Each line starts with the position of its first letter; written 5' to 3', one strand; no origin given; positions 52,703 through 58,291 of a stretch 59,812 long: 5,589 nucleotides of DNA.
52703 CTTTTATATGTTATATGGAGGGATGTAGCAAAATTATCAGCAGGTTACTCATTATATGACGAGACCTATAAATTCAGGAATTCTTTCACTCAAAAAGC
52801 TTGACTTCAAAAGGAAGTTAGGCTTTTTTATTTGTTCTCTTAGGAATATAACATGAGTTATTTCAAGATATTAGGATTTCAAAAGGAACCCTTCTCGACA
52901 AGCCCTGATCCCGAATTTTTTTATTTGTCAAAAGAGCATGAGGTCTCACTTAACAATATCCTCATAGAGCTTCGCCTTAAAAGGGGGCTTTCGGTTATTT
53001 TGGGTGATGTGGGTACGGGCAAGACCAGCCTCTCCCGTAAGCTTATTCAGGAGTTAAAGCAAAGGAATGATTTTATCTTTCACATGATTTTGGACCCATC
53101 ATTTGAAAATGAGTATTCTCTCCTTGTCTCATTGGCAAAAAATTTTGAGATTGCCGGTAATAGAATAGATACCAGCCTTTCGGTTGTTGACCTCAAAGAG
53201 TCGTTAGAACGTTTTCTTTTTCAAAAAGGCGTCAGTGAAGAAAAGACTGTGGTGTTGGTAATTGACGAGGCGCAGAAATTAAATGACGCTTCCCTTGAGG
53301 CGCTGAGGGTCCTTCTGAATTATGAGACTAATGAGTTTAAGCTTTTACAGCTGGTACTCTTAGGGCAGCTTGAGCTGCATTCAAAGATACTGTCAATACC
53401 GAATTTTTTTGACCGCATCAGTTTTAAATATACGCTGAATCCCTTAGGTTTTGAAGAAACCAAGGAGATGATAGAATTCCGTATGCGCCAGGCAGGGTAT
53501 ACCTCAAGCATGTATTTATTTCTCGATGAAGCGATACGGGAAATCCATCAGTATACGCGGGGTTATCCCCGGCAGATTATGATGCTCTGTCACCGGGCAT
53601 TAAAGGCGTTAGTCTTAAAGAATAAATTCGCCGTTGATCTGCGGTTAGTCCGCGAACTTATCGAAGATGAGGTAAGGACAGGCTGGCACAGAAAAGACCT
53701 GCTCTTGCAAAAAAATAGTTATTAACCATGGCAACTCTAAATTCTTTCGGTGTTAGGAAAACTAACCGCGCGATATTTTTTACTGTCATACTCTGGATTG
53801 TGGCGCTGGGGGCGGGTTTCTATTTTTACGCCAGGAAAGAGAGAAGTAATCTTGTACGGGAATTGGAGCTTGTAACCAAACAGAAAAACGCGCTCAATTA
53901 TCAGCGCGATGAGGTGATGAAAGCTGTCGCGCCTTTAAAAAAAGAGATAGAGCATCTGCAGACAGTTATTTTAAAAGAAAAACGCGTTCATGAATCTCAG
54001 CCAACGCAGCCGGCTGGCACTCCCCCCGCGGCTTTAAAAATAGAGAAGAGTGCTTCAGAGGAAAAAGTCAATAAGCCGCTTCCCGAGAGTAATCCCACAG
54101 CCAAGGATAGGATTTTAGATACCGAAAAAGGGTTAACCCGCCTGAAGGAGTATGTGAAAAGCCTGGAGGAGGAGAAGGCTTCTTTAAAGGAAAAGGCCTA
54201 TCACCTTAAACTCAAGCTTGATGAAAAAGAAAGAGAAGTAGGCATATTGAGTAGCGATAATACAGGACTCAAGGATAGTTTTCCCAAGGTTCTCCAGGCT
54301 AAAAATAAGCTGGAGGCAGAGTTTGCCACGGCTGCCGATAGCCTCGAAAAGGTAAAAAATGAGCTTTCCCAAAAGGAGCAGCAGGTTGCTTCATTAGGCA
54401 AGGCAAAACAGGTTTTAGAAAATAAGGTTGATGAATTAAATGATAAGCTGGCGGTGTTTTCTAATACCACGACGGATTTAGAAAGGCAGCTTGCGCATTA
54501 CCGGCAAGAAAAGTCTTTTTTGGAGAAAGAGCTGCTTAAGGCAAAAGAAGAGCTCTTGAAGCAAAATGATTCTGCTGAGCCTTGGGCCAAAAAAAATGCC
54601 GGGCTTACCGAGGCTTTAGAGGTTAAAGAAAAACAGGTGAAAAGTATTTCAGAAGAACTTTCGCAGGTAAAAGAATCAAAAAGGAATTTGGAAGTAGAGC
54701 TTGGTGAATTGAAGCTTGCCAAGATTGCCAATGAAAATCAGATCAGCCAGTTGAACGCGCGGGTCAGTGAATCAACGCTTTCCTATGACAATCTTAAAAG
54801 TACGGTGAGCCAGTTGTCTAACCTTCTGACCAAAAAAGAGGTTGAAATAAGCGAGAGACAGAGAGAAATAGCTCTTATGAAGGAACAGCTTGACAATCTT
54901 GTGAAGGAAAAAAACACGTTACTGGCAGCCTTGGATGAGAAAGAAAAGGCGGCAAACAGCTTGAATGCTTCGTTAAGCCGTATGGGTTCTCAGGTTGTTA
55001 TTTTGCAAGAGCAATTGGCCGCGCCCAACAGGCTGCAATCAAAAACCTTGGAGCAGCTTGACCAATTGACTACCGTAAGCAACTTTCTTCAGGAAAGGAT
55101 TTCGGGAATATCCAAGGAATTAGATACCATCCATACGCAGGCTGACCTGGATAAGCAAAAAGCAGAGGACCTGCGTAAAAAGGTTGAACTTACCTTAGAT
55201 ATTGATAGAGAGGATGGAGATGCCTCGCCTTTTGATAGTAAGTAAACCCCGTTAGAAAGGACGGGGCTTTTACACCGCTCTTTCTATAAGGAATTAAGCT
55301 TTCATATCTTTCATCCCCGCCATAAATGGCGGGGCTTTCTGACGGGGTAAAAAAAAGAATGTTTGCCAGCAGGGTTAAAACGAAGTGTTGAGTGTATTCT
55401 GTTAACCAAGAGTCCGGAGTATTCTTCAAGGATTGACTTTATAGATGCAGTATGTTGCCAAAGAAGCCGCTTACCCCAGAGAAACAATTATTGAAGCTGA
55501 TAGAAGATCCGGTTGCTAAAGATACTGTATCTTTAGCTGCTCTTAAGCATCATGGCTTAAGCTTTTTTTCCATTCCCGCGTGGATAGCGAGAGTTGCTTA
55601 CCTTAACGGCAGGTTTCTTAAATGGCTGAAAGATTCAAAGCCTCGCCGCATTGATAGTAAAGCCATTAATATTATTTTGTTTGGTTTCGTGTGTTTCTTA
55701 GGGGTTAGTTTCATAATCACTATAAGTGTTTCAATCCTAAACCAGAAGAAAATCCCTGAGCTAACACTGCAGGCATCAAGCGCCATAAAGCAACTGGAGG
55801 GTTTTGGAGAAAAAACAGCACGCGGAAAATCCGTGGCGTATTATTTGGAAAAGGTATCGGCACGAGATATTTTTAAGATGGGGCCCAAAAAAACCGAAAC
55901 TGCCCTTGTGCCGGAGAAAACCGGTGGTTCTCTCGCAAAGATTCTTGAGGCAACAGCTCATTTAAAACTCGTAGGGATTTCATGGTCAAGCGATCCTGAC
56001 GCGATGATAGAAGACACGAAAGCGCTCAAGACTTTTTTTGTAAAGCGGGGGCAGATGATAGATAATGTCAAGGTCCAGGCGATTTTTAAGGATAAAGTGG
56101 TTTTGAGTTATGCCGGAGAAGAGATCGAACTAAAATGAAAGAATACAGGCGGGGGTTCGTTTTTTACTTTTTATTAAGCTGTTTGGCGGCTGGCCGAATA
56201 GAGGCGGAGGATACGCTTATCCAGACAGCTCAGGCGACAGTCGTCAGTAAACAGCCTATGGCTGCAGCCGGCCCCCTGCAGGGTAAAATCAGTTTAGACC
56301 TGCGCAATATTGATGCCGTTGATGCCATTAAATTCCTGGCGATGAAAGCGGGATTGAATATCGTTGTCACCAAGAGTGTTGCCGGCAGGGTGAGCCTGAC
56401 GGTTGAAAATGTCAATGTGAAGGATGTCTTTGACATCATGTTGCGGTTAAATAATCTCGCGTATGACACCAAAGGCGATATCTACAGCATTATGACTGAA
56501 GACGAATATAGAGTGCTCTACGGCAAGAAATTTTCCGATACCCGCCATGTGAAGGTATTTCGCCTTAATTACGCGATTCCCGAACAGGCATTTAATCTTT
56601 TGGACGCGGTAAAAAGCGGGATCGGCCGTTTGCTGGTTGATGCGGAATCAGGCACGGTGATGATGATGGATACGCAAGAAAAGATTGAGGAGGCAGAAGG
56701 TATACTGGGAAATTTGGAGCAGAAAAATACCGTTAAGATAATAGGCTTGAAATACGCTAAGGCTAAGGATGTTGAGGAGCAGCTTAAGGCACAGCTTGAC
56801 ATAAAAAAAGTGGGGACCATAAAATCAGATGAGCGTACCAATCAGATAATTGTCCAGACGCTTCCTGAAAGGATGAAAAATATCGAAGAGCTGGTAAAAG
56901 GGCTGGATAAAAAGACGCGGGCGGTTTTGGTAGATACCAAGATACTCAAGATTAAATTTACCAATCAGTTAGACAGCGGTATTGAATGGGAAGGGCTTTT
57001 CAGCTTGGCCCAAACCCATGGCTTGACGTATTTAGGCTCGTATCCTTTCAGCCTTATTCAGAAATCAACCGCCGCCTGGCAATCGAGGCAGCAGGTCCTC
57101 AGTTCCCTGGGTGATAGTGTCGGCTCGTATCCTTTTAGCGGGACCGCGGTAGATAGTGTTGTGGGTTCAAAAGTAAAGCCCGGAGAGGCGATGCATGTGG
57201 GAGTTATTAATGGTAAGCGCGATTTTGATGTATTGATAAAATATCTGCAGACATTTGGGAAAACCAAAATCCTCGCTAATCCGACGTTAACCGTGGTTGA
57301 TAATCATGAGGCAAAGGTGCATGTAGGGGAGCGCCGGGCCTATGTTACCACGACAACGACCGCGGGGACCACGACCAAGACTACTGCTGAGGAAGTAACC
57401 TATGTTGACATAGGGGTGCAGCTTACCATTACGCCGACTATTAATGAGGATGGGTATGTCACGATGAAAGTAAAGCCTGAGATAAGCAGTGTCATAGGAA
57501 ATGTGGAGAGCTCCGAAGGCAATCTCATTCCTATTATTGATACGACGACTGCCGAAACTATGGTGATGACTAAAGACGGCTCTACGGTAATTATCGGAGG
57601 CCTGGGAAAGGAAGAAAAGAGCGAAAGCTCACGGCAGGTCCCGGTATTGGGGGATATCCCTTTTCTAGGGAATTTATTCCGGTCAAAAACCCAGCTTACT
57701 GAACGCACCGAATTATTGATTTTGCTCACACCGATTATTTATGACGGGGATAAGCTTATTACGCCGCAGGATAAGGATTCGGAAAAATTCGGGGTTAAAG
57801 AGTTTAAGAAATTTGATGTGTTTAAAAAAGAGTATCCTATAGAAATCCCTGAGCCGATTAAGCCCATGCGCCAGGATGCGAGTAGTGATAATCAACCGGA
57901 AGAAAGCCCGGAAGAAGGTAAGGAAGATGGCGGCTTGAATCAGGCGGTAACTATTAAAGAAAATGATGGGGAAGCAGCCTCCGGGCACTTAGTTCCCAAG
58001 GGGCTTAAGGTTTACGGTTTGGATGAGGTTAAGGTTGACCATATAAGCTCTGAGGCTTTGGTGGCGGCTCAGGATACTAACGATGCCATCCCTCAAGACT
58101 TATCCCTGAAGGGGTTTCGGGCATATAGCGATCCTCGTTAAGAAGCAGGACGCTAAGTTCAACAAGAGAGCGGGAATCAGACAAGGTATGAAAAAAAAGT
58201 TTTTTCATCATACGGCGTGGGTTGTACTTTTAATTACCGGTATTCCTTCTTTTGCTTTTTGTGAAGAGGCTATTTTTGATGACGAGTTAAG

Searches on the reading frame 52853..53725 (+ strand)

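Call 74: search_protein_families(library=pfam, proteins=[window:52853-53725:+], max_evalue=0.01)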
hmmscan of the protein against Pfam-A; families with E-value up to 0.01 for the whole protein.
window:52853-53725:+ (290 aa): 16 families
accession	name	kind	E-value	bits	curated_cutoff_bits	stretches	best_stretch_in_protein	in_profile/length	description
PF13401.12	AAA_22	-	1.1e-20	74.7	27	1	43-177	4-128/130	AAA domain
PF13191.12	AAA_16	-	9.5e-10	39.7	32.6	1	39-157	18-158/167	AAA ATPase domain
PF01637.24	ATPase_2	-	6.2e-08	33.2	33.2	1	44-245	20-225/225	ATPase domain predominantly from Archaea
PF13173.12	AAA_14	-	1.8e-06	28.4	27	1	46-202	4-127/129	AAA domain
PF20703.3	nSTAND1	-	4.8e-05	23.6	27.1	1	34-233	24-221/379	Novel STAND NTPase 1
PF00004.35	AAA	-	8e-05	23.5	21.2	1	49-154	3-91/131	ATPase family associated with various cellular activities (AAA)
PF13245.12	AAA_19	-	8.7e-05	23.1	25.1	1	39-154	6-114/134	AAA domain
PF09848.15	SLFN-g3_helicase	-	0.00051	19.8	24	1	47-147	4-95/354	Schlafen group 3, DNA/RNA helicase domain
PF04665.18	Pox_A32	-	0.00099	19.1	22.8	1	48-157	17-123/242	Poxvirus A32 protein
PF24883.2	NPHP3_N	-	0.0017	19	24.8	0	46-87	24-65/164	Nephrocystin 3, N-terminal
PF05729.18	NACHT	-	0.0017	18.6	26.7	1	47-145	3-95/167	NACHT domain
PF04851.21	ResIII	-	0.0021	18.5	22.5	1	34-161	13-153/164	Type III restriction enzyme, res subunit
PF13604.12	AAA_30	-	0.0021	18.3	27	1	43-152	17-109/191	AAA domain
PF07728.20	AAA_5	-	0.0027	18.1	22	0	48-158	3-93/139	AAA domain (dynein-related subfamily)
PF01935.23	DUF87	-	0.0072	16.9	23.2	0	49-105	28-83/220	Helicase HerA, central domain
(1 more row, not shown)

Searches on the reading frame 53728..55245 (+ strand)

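Call 65: search_protein_families(library=pfam, proteins=[window:53728-55245:+], max_evalue=0.00001)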
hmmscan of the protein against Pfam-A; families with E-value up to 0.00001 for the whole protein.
window:53728-55245:+ (505 aa): 0 families

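Call 74: search_protein_families(library=pfam, proteins=[window:53728-55245:+], max_evalue=0.01)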
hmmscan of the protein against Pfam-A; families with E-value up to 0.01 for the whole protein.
window:53728-55245:+ (505 aa): 4 families
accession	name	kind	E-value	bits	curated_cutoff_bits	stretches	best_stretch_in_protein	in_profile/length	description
PF00261.25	Tropomyosin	-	3.6e-05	23.7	38.6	1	185-394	8-238/242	Tropomyosin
PF07888.16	CALCOCO1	-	0.00022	20.7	36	1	37-317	41-333/496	Calcium binding and coiled-coil domain (CALCOCO1) like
PF19220.6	Rod_CreS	-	0.0037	16.8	100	0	133-282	40-189/359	Crescentin, rod domain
PF09278.17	MerR-DNA-bind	-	0.0061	17.6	25.4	0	353-391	27-65/65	MerR, DNA binding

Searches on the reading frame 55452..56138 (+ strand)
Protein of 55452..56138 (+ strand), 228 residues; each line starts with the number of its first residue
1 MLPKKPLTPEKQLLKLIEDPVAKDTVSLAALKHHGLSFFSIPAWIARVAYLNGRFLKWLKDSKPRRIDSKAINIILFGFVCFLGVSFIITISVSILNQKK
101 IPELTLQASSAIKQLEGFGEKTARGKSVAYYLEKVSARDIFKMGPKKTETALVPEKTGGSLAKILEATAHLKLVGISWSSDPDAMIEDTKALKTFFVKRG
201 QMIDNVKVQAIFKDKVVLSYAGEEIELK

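Call 74: search_protein_families(library=pfam, proteins=[window:55452-56138:+], max_evalue=0.01)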
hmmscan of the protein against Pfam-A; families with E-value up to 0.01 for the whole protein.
window:55452-56138:+ (228 aa): 2 families
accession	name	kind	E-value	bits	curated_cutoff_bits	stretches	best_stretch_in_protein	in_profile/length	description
PF11356.14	T2SSC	-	0.00098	19.4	27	1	162-227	71-139/141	Type II secretion system protein C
PF16537.11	T2SSB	-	0.0046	17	28.4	0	198-227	28-58/60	Type II secretion system protein B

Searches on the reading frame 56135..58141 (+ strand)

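Call 65: search_protein_families(library=pfam, proteins=[window:56135-58141:+], max_evalue=0.00001)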
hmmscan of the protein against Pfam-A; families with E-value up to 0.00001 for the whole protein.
window:56135-58141:+ (668 aa): 3 families
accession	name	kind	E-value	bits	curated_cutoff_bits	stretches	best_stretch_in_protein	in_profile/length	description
PF00263.26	Secretin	-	4.7e-48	163.4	27.5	1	371-536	2-168/169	Bacterial type II and III secretion system protein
PF03958.22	Secretin_N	-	8e-21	74.5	28.2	1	200-260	1-66/69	Bacterial type II/III secretion system short domain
PF07660.19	STN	-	1.6e-06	28.2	28.4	1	74-120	1-50/52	Secretin and TonB N terminus short domain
